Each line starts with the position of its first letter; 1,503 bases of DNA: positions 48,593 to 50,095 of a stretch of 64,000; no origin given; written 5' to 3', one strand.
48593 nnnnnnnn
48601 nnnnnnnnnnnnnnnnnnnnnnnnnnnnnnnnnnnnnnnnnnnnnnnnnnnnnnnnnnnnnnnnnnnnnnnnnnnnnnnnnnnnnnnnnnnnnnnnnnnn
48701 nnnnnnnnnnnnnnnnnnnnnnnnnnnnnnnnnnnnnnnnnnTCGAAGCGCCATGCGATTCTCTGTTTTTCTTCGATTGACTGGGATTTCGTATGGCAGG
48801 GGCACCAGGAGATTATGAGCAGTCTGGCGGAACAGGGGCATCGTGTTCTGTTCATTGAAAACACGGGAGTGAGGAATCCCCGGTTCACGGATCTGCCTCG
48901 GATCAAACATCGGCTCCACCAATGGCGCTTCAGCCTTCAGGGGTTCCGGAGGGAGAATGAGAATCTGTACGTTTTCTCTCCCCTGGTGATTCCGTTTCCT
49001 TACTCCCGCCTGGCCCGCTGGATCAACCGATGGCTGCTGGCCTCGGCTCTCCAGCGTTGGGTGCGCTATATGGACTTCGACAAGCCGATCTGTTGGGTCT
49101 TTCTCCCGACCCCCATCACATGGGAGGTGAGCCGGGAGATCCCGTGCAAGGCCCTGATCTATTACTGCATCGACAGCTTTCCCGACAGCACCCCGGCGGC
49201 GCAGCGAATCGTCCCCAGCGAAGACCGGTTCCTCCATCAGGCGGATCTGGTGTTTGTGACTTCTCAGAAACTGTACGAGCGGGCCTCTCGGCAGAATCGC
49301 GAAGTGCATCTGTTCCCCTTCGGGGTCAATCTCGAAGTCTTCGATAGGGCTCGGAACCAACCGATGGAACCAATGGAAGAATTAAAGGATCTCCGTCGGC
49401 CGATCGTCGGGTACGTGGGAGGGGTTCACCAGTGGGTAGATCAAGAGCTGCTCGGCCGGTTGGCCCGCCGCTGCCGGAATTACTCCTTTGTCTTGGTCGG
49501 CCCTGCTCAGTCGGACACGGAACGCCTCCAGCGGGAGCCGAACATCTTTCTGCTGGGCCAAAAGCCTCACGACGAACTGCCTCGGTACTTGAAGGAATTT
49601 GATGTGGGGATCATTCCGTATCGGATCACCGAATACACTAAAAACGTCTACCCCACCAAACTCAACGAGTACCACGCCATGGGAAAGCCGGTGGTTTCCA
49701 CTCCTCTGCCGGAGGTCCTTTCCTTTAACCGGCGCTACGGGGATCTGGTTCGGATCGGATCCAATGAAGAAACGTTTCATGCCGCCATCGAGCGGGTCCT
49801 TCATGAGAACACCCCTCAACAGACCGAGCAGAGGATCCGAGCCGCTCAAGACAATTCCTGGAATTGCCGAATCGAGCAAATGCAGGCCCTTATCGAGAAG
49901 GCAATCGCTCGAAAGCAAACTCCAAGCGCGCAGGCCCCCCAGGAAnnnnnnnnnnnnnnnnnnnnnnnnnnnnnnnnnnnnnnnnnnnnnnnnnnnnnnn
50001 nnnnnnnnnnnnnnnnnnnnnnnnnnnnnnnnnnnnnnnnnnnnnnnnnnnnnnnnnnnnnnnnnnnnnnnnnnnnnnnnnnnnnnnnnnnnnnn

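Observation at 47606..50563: GT4-GT4-DUF218 tri-domain fusion protein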

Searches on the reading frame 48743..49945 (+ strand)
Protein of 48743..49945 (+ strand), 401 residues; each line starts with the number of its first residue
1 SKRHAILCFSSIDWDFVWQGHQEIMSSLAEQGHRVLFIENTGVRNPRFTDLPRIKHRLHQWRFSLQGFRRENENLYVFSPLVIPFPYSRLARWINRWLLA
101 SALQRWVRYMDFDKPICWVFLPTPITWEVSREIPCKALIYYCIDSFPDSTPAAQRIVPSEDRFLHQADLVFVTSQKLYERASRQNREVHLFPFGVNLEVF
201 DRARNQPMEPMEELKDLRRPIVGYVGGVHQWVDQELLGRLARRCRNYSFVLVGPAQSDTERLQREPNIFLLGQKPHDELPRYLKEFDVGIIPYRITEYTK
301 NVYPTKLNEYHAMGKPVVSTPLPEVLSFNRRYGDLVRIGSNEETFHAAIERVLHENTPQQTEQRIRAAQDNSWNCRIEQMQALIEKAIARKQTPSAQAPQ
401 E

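Call 45: search_solved_structures(query=window:48743-49945:+, max_evalue=0.01, show_alignments=1)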
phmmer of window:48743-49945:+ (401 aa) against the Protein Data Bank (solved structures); distinct sequences matched with E-value up to 0.01: 0.
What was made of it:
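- Tried and rejected: The middle GT has no PDB sequence homologue with a single-sequence query (call 45).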
